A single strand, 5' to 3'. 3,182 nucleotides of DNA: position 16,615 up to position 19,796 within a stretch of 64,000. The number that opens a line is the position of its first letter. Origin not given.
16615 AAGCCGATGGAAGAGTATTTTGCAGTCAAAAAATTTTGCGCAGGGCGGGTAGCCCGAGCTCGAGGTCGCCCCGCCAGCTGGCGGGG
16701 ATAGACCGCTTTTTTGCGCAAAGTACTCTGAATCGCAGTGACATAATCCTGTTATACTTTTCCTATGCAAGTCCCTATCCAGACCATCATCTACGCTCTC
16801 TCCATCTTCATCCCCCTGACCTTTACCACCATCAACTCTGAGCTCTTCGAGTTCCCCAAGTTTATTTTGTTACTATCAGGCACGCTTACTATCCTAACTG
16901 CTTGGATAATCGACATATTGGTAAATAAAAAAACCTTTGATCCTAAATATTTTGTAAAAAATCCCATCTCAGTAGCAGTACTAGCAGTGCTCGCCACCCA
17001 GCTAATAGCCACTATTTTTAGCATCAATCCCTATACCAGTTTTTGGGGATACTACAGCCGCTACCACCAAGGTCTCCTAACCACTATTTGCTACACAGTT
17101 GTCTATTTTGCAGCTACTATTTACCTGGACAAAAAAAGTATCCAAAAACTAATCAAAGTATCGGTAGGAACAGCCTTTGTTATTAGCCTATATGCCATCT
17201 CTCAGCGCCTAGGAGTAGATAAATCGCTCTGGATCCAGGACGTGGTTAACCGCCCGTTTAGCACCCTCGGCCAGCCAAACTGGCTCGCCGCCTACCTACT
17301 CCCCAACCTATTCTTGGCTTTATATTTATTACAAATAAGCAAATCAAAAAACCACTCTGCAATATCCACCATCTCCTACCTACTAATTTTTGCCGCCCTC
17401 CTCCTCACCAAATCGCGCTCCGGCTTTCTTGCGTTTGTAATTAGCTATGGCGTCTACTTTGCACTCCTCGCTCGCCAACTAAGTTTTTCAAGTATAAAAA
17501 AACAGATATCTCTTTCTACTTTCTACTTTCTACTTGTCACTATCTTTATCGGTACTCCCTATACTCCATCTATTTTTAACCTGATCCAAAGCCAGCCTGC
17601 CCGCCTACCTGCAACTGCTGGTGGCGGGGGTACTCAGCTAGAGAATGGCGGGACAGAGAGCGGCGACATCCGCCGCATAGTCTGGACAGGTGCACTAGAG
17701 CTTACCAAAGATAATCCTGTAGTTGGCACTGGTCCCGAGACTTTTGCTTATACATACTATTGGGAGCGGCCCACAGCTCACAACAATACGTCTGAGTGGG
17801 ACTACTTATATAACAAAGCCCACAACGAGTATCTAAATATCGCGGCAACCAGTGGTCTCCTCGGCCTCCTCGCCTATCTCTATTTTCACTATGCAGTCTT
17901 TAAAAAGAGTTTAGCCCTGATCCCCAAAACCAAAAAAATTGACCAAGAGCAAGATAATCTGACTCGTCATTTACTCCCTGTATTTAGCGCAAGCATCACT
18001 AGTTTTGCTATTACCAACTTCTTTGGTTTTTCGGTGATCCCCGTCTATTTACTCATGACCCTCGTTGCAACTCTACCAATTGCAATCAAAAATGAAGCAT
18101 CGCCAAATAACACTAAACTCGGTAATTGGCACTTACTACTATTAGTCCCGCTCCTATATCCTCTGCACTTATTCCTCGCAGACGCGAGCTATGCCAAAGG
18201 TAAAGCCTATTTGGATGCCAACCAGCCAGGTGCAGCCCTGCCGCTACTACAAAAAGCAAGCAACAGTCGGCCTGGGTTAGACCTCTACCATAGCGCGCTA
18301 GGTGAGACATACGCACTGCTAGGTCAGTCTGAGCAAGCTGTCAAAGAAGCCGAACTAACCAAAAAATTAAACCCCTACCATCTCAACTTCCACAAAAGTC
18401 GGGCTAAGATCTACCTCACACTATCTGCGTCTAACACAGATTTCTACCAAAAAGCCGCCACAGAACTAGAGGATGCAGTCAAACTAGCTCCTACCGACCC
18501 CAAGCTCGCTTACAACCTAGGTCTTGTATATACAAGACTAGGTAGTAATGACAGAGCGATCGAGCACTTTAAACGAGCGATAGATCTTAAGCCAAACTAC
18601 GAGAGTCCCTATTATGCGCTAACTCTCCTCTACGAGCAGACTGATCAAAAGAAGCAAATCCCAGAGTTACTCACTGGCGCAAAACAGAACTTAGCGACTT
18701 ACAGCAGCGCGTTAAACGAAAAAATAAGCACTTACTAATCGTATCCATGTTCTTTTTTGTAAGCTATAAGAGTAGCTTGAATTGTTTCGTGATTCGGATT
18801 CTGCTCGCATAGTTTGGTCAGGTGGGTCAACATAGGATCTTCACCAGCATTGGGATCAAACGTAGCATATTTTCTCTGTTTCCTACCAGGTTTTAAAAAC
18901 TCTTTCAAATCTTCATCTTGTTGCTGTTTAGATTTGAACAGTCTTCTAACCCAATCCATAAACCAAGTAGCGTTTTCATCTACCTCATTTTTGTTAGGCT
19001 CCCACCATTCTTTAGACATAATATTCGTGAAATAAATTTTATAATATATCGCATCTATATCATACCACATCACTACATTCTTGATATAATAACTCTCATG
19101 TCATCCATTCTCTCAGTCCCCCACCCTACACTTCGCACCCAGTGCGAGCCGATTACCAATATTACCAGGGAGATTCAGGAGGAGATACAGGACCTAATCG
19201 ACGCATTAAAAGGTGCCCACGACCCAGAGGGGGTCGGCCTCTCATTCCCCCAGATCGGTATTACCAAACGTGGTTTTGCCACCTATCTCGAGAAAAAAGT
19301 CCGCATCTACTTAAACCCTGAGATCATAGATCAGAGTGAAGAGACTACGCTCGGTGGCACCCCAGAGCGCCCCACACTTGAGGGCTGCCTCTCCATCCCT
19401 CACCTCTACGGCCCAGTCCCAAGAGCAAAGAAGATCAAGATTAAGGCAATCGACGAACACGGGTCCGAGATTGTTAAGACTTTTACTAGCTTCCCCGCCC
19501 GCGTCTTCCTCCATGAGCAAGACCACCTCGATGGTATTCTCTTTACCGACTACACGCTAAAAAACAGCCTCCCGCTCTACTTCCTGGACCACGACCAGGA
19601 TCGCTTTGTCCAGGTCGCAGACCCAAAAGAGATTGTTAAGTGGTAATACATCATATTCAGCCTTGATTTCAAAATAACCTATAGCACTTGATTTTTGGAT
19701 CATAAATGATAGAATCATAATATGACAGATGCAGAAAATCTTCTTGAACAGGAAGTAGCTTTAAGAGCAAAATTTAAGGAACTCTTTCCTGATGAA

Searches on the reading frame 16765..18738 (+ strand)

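Call 95: search_protein_families(library=pfam, proteins=[window:16765-18738:+], max_evalue=0.001)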
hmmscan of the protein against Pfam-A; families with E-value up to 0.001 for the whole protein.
window:16765-18738:+ (657 aa): 12 families
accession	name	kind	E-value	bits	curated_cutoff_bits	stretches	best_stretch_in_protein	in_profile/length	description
PF04932.20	Wzy_C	-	6.6e-21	75.1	31.7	1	205-372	3-149/149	O-Antigen ligase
PF13414.12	TPR_11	-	3.3e-13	49.5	26.8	2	586-625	1-40/42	TPR repeat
PF07719.23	TPR_2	-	6.8e-13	48.1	27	1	580-612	2-34/34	Tetratricopeptide repeat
PF13432.12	TPR_16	-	1.6e-11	44.9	32.7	1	560-612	12-64/65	Tetratricopeptide repeat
PF00515.34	TPR_1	-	2.2e-10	40.3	27.8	1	583-612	5-34/34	Tetratricopeptide repeat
PF13181.12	TPR_8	-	3.1e-09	36.7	25.7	1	581-612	3-34/34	Tetratricopeptide repeat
PF14559.12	TPR_19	-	6.8e-09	36.4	25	1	561-619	7-64/68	Tetratricopeptide repeat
PF13428.12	TPR_14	-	8.5e-09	35.7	23.5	0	580-619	2-41/44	Tetratricopeptide repeat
PF13431.12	TPR_17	-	1.6e-08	34.6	24.4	0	569-600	3-34/34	Tetratricopeptide repeat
PF13424.12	TPR_12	-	1.2e-06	29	30.1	0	568-608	26-74/77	Tetratricopeptide repeat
PF13176.12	TPR_7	-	2e-06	27.9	27.9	0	583-614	3-34/36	Tetratricopeptide repeat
PF13371.12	TPR_9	-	0.0007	20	35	0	557-611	7-61/73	Tetratricopeptide repeat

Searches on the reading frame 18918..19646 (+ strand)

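Call 95: search_protein_families(library=pfam, proteins=[window:18918-19646:+], max_evalue=0.001)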
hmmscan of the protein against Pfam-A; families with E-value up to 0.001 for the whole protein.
window:18918-19646:+ (242 aa): 1 family
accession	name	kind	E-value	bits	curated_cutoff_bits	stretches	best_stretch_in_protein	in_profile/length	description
PF01327.26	Pep_deformylase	-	1.9e-36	125.5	22.8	1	62-213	2-150/156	Polypeptide deformylase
